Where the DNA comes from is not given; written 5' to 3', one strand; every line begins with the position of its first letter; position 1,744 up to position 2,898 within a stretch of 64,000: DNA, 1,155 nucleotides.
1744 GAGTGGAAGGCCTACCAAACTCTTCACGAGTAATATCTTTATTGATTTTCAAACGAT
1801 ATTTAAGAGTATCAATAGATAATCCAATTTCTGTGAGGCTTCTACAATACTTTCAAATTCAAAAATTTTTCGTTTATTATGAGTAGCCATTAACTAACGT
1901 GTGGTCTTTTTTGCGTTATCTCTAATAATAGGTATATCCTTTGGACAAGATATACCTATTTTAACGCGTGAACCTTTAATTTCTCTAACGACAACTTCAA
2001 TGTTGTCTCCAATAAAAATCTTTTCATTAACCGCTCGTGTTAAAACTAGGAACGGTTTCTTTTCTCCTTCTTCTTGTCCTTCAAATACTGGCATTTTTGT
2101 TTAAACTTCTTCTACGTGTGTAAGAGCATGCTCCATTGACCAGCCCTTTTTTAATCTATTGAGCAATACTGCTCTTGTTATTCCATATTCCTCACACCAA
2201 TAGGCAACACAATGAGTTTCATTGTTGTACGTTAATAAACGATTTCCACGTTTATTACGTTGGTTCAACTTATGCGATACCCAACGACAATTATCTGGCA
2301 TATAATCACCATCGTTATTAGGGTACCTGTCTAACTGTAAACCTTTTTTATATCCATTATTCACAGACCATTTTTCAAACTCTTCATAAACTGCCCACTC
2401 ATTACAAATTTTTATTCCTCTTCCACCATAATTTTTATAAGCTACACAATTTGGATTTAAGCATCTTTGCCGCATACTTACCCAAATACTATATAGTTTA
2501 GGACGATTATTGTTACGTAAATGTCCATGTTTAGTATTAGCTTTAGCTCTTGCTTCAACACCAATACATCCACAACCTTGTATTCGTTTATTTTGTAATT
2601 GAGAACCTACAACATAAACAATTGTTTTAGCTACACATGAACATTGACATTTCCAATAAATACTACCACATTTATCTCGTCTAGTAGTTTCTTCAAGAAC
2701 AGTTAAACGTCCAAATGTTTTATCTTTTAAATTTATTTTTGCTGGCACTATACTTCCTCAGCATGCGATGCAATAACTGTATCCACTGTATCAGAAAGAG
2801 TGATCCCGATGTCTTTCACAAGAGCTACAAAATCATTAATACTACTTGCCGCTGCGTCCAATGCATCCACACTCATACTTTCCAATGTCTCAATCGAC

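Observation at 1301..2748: CsrA homologue carried between two HNH homing-endonuclease genes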

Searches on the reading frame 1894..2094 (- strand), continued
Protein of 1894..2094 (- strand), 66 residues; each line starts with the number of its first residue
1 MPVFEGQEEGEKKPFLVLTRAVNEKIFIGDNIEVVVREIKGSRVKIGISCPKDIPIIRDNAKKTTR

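Call 47: find_encoding_contigs(protein=P0069, flank=8000, max_places=2)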
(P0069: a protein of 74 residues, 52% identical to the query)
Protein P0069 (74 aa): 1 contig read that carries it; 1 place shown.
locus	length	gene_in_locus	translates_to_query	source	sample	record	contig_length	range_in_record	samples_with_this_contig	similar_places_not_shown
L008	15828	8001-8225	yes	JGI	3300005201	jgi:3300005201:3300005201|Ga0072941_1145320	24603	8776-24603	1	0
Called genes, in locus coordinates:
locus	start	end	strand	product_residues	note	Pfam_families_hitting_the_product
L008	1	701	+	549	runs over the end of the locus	-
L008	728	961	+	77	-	-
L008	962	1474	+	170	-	-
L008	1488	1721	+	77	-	-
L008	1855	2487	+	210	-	-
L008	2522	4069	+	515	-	-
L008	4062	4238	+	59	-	-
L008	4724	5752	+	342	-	-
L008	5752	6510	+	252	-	-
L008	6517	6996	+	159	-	-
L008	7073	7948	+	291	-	-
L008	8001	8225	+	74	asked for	PF02599:CsrA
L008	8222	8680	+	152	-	-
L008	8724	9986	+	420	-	-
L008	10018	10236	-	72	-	-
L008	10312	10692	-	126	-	-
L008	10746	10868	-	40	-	-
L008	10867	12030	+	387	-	PF00091:Tubulin, PF13809:Tubulin_2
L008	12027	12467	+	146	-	-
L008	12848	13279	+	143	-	PF14841:FliG_M, PF14842:FliG_N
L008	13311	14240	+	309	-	PF02154:FliM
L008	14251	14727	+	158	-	-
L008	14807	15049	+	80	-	-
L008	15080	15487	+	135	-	-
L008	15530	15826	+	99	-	?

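Call 48: find_encoding_contigs(protein=P0044, flank=8000, max_places=1)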
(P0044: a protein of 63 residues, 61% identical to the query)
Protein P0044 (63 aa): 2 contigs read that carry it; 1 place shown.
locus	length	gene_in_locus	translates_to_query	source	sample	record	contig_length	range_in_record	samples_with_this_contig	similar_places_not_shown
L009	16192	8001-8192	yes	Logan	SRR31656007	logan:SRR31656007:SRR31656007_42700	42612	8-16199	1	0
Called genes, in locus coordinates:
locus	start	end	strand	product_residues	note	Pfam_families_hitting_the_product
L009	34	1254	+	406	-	PF00154:RecA_N, PF06745:ATPase (weak), PF08423:Rad51 (faint)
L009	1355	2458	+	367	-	PF02195:ParB_N, PF17762:HTH_ParB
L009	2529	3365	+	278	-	PF01555:N6_N4_Mtase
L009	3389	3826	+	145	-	-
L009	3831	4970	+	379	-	PF05970:PIF1, PF13086:AAA_11 (faint), PF13604:AAA_30, PF13245:AAA_19, PF01443:Viral_helicase1 (weak), PF18335:SH3_13 (weak), PF13538:UvrD_C_2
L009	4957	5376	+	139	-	-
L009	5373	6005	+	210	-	PF02945:Endonuclease_7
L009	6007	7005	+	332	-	PF02739:5_3_exonuc_N, PF01367:5_3_exonuc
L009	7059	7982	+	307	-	-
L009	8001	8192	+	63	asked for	PF02599:CsrA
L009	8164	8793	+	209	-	-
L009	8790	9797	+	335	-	-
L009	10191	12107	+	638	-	PF13476:AAA_23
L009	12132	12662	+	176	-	PF24608:PDDEXK_15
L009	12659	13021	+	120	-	PF00216:Bac_DNA_binding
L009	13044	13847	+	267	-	-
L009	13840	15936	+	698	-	PF27249:MJ0330_N (weak)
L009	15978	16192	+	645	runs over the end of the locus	PF07230:Portal_T4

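Call 49: find_encoding_contigs(protein=P0089, flank=8000, max_places=1)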
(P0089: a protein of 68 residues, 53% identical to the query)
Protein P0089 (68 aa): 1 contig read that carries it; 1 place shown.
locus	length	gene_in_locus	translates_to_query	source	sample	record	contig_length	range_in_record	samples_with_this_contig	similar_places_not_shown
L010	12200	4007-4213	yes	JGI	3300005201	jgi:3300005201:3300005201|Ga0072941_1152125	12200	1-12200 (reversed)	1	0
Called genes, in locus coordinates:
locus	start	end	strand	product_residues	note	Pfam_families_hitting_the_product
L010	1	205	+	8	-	?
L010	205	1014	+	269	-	-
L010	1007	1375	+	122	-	-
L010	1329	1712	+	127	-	-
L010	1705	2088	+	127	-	-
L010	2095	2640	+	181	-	-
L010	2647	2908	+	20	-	-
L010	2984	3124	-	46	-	-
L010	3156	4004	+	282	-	-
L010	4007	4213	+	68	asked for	PF02599:CsrA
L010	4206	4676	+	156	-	-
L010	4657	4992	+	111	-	-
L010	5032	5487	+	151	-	PF11672:DUF3268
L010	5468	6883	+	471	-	PF21189:PHA02142, PF09414:RNA_ligase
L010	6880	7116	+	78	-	-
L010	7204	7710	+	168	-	-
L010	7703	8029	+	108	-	-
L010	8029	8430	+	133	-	-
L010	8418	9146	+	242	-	-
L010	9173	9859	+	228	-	-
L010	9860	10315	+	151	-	-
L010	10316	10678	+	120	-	-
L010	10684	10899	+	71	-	-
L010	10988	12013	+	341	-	PF02861:Clp_N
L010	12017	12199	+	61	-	?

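Call 50: find_encoding_contigs(protein=P0107, flank=8000, max_places=1)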
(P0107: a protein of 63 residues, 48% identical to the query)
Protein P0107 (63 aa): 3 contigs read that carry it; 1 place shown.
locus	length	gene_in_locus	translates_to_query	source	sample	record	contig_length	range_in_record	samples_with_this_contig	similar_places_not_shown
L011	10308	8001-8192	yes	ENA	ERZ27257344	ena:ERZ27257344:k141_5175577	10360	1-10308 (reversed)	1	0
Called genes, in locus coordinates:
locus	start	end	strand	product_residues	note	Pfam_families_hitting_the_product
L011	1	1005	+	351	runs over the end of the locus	?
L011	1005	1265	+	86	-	-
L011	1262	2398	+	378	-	PF00004:AAA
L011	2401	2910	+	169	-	-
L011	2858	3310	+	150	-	-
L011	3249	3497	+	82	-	-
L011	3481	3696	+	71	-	-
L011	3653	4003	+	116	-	-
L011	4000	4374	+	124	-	-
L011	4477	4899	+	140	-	-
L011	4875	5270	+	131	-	-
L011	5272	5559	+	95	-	-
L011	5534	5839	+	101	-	-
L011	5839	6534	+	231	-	-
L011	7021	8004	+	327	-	-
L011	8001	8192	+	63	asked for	PF02599:CsrA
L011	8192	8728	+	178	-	-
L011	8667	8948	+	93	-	-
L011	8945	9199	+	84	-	-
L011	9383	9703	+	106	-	-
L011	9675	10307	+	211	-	?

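Call 51: find_encoding_contigs(protein=P0108, flank=8000, max_places=1)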
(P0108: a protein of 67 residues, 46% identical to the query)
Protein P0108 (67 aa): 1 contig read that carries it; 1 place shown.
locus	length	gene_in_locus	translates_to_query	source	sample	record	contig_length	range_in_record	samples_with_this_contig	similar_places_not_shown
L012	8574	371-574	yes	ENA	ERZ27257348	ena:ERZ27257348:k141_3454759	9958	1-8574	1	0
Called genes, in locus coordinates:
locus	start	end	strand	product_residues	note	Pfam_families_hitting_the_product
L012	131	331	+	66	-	-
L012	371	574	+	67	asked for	PF02599:CsrA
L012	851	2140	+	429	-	PF04542:Sigma70_r2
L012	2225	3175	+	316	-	PF13651:EcoRI_methylase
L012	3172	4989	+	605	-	PF13245:AAA_19 (weak), PF13604:AAA_30 (faint), PF01443:Viral_helicase1 (faint)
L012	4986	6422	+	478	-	-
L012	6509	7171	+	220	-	-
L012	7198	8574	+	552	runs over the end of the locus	PF03796:DnaB_C (weak)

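Call 73: search_protein_families(library=pfam, proteins=[L010:4206-4676:+, L008:8222-8680:+, L011:8192-8728:+], max_evalue=1)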
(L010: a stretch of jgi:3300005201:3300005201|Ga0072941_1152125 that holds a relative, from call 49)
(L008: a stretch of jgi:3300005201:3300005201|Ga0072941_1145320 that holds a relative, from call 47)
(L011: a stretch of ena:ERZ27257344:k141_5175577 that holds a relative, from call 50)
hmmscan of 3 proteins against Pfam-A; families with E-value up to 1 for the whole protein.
L010:4206-4676:+ (156 aa): 1 family
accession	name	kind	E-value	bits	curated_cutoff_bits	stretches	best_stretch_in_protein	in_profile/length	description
PF12899.13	Glyco_hydro_100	-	0.25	10.4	23.6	1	98-141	7-44/435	Alkaline and neutral invertase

L008:8222-8680:+ (152 aa): 0 families

L011:8192-8728:+ (178 aa): 0 families

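Call 84: find_encoding_contigs(protein=P0127, flank=6000, max_places=1)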
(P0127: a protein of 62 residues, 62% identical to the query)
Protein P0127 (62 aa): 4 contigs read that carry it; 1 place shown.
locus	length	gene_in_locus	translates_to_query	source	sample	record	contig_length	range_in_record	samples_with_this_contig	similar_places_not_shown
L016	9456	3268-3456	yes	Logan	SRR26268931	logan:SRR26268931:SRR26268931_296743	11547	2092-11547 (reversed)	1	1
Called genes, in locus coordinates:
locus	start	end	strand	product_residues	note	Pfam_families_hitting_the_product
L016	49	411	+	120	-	-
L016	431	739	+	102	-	-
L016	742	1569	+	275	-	PF00303:Thymidylat_synt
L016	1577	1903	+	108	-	-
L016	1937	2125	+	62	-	-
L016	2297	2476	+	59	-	-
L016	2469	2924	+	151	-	-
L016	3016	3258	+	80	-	-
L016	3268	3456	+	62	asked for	PF02599:CsrA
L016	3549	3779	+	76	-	-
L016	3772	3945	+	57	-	-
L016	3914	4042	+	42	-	-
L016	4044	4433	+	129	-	-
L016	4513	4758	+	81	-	-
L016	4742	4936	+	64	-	-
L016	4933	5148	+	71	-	-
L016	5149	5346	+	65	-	-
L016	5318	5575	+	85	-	-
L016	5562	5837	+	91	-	-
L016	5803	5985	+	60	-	-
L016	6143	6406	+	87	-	-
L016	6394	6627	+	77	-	-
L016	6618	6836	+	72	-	-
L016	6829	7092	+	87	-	-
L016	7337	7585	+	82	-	-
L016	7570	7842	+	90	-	-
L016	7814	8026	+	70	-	-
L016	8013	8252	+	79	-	-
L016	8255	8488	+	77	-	-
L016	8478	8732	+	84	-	-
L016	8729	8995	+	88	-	-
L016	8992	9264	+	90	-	-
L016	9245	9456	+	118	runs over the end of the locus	-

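Call 85: find_encoding_contigs(protein=P0148, flank=6000, max_places=1)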
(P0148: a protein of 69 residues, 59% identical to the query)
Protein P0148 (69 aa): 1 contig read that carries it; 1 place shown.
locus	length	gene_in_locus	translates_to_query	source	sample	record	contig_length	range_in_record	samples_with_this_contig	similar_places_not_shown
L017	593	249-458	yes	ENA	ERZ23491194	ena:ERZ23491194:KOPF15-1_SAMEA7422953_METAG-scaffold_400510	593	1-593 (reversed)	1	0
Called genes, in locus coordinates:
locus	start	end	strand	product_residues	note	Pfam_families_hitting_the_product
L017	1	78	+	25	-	?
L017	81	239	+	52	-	-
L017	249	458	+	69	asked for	PF02599:CsrA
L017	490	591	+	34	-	?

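Call 97: find_related_loci(query=A8, collection=genome_contigs, flank=5000)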
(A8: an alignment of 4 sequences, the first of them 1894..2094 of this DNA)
Query A8 (66 aa) in genome_contigs; peptide patterns used: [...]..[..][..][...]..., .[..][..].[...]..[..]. (x = any residue, [..] = any of these).
120 stretches matched a pattern, but none encodes a relative of the query by tblastn (E <= 1e-3).

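Call 99: search_protein_families(library=padloc, proteins=[window:1894-2094:-], max_evalue=0.01)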
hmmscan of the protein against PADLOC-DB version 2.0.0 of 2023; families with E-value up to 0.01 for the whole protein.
window:1894-2094:- (66 aa): 0 families

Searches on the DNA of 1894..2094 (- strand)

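Call 59: search_rna_families(sources=[L008, L010, L011, L009, L012, L006], threshold=gathering)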
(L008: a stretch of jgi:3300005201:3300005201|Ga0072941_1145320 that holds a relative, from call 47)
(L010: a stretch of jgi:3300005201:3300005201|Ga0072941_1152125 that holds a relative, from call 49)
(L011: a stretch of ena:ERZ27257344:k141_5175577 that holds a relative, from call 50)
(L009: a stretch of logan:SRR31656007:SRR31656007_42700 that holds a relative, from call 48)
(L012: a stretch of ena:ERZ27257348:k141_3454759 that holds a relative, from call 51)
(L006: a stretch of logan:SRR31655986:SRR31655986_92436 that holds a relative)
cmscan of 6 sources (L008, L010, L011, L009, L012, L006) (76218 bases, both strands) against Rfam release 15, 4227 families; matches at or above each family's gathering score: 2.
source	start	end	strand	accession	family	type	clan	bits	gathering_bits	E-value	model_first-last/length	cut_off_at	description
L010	2758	3103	+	RF00023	tmRNA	Gene;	CL00001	98.7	47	3.1e-37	1-374/374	no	transfer-messenger RNA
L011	6750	7107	+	RF00023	tmRNA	Gene;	CL00001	51.1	47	3.7e-17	1-374/374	no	transfer-messenger RNA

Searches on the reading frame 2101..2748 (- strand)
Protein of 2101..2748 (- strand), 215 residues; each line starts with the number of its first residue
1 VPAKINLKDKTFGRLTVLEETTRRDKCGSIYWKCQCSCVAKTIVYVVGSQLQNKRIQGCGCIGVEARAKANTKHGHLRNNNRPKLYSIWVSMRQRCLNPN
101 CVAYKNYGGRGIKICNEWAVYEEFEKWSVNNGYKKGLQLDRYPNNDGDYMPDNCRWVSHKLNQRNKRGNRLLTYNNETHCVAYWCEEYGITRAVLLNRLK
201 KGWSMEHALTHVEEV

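Call 3: search_protein_families(library=pfam, proteins=[window:2101-2748:-], max_evalue=0.1)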
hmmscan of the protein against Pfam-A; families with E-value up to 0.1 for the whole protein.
window:2101-2748:- (215 aa): 3 families
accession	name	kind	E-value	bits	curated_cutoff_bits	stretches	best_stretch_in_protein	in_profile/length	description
PF17246.8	CDC24_OB1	-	0.024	15.1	25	1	169-207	28-68/125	Cell division control protein 24, OB domain 1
PF11897.13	DUF3417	-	0.029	15.3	25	1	149-193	77-108/109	Protein of unknown function (DUF3417)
PF18514.6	MDY2_C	-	0.069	13.4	25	0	195-205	26-36/38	Ubiquitin-like protein MDY2, C-terminal domain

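Call 4: search_protein_families(library=phrogs, proteins=[window:2101-2748:-], max_evalue=0.01)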
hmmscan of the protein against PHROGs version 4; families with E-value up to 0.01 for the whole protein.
window:2101-2748:- (215 aa): 8 families
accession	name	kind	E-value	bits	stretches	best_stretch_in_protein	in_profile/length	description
phrog_374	-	DNA, RNA and nucleotide metabolism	3.2e-57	195.7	1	1-195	191-384/617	HNH endonuclease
phrog_3377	-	DNA, RNA and nucleotide metabolism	1e-49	170.1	1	78-213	7-141/196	HNH endonuclease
phrog_8790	-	DNA, RNA and nucleotide metabolism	5.4e-31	109.4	1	78-207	18-140/241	restriction endonuclease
phrog_2081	-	DNA, RNA and nucleotide metabolism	3.2e-26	93.5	1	48-201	71-238/433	HNH endonuclease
phrog_953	-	DNA, RNA and nucleotide metabolism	1.5e-19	71.7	1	82-168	221-307/420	HNH endonuclease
phrog_28742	-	unknown function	2.3e-06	28.9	1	91-199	29-139/165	-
phrog_4578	-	DNA, RNA and nucleotide metabolism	0.001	20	1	126-167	18-60/130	HNH endonuclease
phrog_1065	-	unknown function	0.0076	17.1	0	175-211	54-90/192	-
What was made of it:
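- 2101..2748 (-): HNH1, an HNH-like (I-HmuI-like) free-standing endonuclease-type gene of 215 aa with an N-terminal Cys-rich region. Its GTG start overlaps the stop of the 280-aa gene, and its stop lies 6 nt before the csrA ATG. PHROG 374/3377 (call 4).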

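Call 35: search_solved_structures(query=window:2101-2748:-, max_evalue=10, show_alignments=3)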
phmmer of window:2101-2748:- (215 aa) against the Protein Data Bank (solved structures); distinct sequences matched with E-value up to 10: 1.
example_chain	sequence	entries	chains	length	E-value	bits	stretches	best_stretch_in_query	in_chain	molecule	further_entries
1u3e_M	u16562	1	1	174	0.0027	20.3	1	131-172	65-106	HNH homing endonuclease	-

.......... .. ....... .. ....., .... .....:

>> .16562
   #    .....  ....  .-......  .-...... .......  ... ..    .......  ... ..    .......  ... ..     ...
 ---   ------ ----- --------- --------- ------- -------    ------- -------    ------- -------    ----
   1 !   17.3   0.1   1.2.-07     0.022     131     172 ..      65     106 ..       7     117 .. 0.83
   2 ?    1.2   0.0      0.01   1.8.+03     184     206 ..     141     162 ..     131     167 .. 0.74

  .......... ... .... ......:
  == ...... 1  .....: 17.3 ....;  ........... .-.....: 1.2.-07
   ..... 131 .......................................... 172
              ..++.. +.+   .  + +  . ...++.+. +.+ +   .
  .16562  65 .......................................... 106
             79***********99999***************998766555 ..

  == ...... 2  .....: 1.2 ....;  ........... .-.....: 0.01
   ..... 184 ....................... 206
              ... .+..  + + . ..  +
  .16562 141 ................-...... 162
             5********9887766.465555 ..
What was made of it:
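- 2101..2748 (-): I-HmuI 1U3E aligns to residues 131-172 at E 0.0027, with His75 aligned to Arg (call 35).
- On HNH (beta-beta-alpha-Me) homing endonuclease: I-HmuI 1U3E E 0.0027 over the motif (call 35).
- Closest known: I-HmuI. Same: HNH1 residues 131-172 align to the I-HmuI HNH motif, with the Asp and both Asn conserved (call 35).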

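Call 37: search_protein_families(library=ncbifam, proteins=[window:2101-2748:-], max_evalue=0.01)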
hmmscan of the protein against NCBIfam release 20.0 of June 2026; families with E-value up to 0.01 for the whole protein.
window:2101-2748:- (215 aa): 0 families

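Call 89: search_dna_similar(query=window:2101-2748:-, collection=phages, mode=protein, max_rows=15, max_evalue=1e-10)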
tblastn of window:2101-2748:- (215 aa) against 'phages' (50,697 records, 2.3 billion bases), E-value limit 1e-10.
Records with a match: 751; places in all: 870; records where one place covers at least 80% of the query: 283.
Best place of each record, by identity: <60% 751.
By first word of the organism name: Staphylococcus 256; Vibrio 87; Bacillus 70; Pseudomonas 40; Enterococcus 39; Ralstonia 23; Acinetobacter 23; Escherichia 22; Polaribacter 17; Streptococcus 16; and 47 more.
By host as written in the record: Staphylococcus aureus 77; - 74; Staphylococcus sp. 28; Staphylococcus carnosus TM300 18; Vibrio parahaemolyticus 15; Acinetobacter baumannii 12; Vibrio breoganii 12; Enterococcus faecalis 11; and 268 more.
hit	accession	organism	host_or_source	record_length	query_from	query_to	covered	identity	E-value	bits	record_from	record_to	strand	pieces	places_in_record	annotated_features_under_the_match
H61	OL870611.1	Enterococcus phage UTI-EfS3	Enterococcus faecalis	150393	6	211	96%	42.3%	3e-46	169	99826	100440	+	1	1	hypothetical protein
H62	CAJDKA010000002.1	Enterococcus phage 163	Human fecal sample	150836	6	211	96%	42.3%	3e-46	169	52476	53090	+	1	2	Phage protein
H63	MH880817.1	Enterococcus phage EfV12-phi1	Enterococcus faecium TX1330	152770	6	211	96%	42.3%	3e-46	169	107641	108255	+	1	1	hypothetical protein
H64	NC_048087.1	Enterococcus phage EfV12-phi1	Enterococcus faecium TX1330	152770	6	211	96%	42.3%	3e-46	169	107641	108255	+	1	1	HNH endonuclease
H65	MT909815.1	Enterococcus phage iF6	Enterococcus faecium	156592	6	211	96%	42.3%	3e-46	169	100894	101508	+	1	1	hypothetical protein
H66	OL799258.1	Enterococcus phage phiSHEF13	Enterococcus faecium E1071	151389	6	211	96%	42.3%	3e-46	168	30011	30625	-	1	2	hypothetical protein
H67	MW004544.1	Enterococcus phage EFGrKN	Enterococcus faecalis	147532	6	211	96%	42.3%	4e-46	168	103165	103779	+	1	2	hypothetical protein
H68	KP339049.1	Enterococcus phage EFDG1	Enterococcus faecalis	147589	6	211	96%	42.3%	5e-46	168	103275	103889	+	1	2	hypothetical protein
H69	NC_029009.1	Enterococcus phage EFDG1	Enterococcus faecalis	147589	6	211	96%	42.3%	5e-46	168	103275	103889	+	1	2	HNH endonuclease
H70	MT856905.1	Enterococcus phage vB_EfaM_A2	Enterococcus faecalis OG1RF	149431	6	211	96%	42.3%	5e-46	168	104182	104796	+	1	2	hypothetical protein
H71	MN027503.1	Enterococcus phage vB_OCPT_Ben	Enterococcus faecalis EnGen0211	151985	6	211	96%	42.3%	5e-46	168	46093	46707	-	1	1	hypothetical protein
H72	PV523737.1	Enterococcus phage ZJGS4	Enterococcus mundtii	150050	6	210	95%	42.5%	2e-46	169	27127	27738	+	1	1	HNH endonuclease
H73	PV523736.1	Enterococcus phage ZJGS3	Enterococcus mundtii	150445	6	210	95%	42.5%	2e-46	169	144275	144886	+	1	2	HNH endonuclease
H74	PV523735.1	Enterococcus phage ZJGS2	Enterococcus mundtii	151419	6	210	95%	42.5%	2e-46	169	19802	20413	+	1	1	HNH endonuclease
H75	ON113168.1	Enterococcus phage vB_OCPT_Car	Enterococcus sp.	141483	6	209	95%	42.7%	3e-46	168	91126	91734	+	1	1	hypothetical protein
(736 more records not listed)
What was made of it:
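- On HNH (beta-beta-alpha-Me) homing endonuclease: The family occurs in 751 phage records from many hosts (call 89).
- The family occurs in 751 phage records from unrelated hosts (call 89).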

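Call 90: get_annotated_region(hit=H69, flank=1500)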
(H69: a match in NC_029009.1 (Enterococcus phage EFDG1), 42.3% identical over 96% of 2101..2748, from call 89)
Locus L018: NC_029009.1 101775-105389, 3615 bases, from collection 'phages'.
description: Enterococcus phage EFDG1, complete genome.
organism: Enterococcus phage EFDG1 (NCBI taxid 1597976)
taxonomy: Viruses; Duplodnaviria; Heunggongvirae; Uroviricota; Caudoviricetes; Herelleviridae; Brockvirinae; Schiekvirus; Schiekvirus EFDG1
host: Enterococcus faecalis; source: sewage effluents; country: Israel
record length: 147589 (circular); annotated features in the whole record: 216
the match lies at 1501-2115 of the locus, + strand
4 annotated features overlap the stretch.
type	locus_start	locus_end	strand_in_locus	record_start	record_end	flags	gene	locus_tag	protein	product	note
CDS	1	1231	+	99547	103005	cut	-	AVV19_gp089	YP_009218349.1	virulence-associated protein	-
CDS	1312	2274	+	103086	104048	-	-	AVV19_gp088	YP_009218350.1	HNH endonuclease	-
CDS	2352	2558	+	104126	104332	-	-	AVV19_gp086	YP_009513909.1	hypothetical protein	-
CDS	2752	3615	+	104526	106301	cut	-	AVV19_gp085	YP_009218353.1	DNA helicase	-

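Call 99: search_protein_families(library=padloc, proteins=[window:2101-2748:-], max_evalue=0.01)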
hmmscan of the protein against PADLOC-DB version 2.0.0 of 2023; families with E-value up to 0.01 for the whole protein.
window:2101-2748:- (215 aa): 0 families
